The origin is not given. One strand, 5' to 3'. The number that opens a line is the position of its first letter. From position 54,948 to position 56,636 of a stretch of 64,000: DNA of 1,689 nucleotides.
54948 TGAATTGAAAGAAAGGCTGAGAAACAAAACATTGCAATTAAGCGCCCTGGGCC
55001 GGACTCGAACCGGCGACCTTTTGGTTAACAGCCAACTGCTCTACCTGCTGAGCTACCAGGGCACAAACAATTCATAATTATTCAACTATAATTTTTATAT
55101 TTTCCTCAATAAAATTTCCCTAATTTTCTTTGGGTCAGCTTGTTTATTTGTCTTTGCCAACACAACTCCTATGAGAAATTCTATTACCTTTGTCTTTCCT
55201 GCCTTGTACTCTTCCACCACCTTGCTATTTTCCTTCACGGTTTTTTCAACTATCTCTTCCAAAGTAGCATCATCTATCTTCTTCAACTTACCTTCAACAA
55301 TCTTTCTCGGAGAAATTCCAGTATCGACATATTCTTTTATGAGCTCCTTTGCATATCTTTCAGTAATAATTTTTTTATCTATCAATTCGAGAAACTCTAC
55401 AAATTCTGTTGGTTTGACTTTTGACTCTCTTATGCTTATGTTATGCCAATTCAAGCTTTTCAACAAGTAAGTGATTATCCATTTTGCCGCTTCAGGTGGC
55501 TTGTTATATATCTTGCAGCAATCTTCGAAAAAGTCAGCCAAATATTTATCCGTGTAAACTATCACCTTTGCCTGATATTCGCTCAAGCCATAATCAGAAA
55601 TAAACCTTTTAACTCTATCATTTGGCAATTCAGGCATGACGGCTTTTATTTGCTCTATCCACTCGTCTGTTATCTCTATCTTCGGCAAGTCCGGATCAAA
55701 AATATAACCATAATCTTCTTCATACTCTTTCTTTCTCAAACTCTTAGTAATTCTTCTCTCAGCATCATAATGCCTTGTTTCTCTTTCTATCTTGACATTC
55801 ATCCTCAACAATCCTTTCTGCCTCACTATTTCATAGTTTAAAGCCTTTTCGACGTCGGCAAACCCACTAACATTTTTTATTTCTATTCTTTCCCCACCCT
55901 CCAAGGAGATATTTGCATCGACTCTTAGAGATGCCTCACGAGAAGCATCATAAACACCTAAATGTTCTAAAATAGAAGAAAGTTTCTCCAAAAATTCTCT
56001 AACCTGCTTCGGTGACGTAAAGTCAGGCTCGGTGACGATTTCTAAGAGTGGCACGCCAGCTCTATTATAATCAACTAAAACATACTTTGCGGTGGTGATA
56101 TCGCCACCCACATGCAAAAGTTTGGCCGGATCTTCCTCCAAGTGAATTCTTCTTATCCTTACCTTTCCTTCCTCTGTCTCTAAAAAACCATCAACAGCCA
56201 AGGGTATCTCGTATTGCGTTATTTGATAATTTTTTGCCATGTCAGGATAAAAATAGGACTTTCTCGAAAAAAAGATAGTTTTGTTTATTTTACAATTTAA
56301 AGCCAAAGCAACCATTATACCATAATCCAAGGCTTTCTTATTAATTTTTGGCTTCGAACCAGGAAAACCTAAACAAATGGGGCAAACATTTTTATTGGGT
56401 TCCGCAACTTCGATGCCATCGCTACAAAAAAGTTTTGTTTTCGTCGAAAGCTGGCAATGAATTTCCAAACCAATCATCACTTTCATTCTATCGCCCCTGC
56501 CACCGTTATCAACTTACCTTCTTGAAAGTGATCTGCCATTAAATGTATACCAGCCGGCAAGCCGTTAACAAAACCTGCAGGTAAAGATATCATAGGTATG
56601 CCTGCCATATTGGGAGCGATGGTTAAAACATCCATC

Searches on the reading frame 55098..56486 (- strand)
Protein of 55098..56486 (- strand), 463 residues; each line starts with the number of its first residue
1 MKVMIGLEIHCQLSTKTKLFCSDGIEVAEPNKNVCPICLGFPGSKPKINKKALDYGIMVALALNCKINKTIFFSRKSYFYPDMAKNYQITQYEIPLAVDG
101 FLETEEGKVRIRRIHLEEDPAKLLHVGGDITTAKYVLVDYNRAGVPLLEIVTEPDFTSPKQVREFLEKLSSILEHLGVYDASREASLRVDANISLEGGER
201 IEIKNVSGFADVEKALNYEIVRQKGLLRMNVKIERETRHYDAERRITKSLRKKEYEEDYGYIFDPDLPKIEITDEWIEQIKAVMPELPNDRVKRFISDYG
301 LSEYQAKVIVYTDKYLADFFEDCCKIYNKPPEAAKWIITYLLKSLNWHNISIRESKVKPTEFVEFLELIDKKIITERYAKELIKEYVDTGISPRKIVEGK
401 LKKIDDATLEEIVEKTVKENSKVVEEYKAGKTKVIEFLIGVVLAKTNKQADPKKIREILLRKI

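Call 9: search_protein_families(library=pfam, proteins=[window:55098-56486:-], max_evalue=0.00001)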
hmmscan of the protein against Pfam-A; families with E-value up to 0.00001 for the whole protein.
window:55098-56486:- (463 aa): 2 families
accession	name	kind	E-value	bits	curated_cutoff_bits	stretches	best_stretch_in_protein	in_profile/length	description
PF02934.20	GatB_N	-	3.6e-98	328.6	23.4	1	3-278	1-277/277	GatB/GatE catalytic domain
PF02637.23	GatB_Yqey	-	2.4e-38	131.8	27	1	318-463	1-148/148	GatB domain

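Call 36: find_homologous_proteins(query=window:55098-56486:-, max_evalue=1e-20)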
Query window:55098-56486:- (463 aa): 7997 proteins with E <= 1e-20 among 8000 candidates; the best 120 are listed.
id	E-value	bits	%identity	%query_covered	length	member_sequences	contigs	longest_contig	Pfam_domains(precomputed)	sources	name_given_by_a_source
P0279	0.0e+0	1025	100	100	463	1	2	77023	PF02637.24,PF02934.21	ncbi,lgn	ncbi:MAG: Asp-tRNA(Asn)/Glu-tRNA(Gln) amidotransferase subunit GatB [Candidatus Aenigmatarchaeota ar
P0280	3.5e-277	937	89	100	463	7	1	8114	PF02637.24,PF02934.21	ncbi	ncbi:MAG: Asp-tRNA(Asn)/Glu-tRNA(Gln) amidotransferase subunit GatB [Candidatus Aenigmatarchaeota ar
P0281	4.1e-264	894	84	100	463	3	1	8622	PF02637.24,PF02934.21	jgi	jgi:aspartyl-tRNA(Asn)/glutamyl-tRNA(Gln) amidotransferase subunit B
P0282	8.0e-264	893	85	100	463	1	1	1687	PF02637.24,PF02934.21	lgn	-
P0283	4.4e-263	891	84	100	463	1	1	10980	PF02637.24,PF02934.21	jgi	jgi:aspartyl-tRNA(Asn)/glutamyl-tRNA(Gln) amidotransferase subunit B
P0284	2.2e-261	885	84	100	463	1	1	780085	PF02637.24,PF02934.21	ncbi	-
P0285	1.6e-260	883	82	100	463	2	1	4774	PF02637.24,PF02934.21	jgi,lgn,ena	-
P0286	4.3e-254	861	82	100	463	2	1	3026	PF02637.24,PF02934.21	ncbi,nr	ncbi:MAG: Asp-tRNA(Asn)/Glu-tRNA(Gln) amidotransferase subunit GatB [Candidatus Aenigmarchaeota arch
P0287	2.2e-241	819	77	100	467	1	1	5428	PF02637.24,PF02934.21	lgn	-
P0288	5.2e-240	815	76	100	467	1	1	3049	PF02637.24,PF02934.21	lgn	-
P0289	1.3e-234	797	75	100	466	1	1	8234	PF02637.24,PF02934.21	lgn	-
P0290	3.0e-228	776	73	100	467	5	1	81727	PF02637.24,PF02934.21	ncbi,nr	ncbi:MAG: Asp-tRNA(Asn)/Glu-tRNA(Gln) amidotransferase subunit GatB [Candidatus Aenigmarchaeota arch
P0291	4.0e-224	763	83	88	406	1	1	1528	PF02637.24,PF02934.21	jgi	jgi:aspartyl-tRNA(Asn)/glutamyl-tRNA(Gln) amidotransferase subunit B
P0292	3.3e-218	743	70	100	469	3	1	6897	PF02637.24,PF02934.21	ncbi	-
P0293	2.4e-211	721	66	100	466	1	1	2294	PF02637.24,PF02934.21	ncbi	-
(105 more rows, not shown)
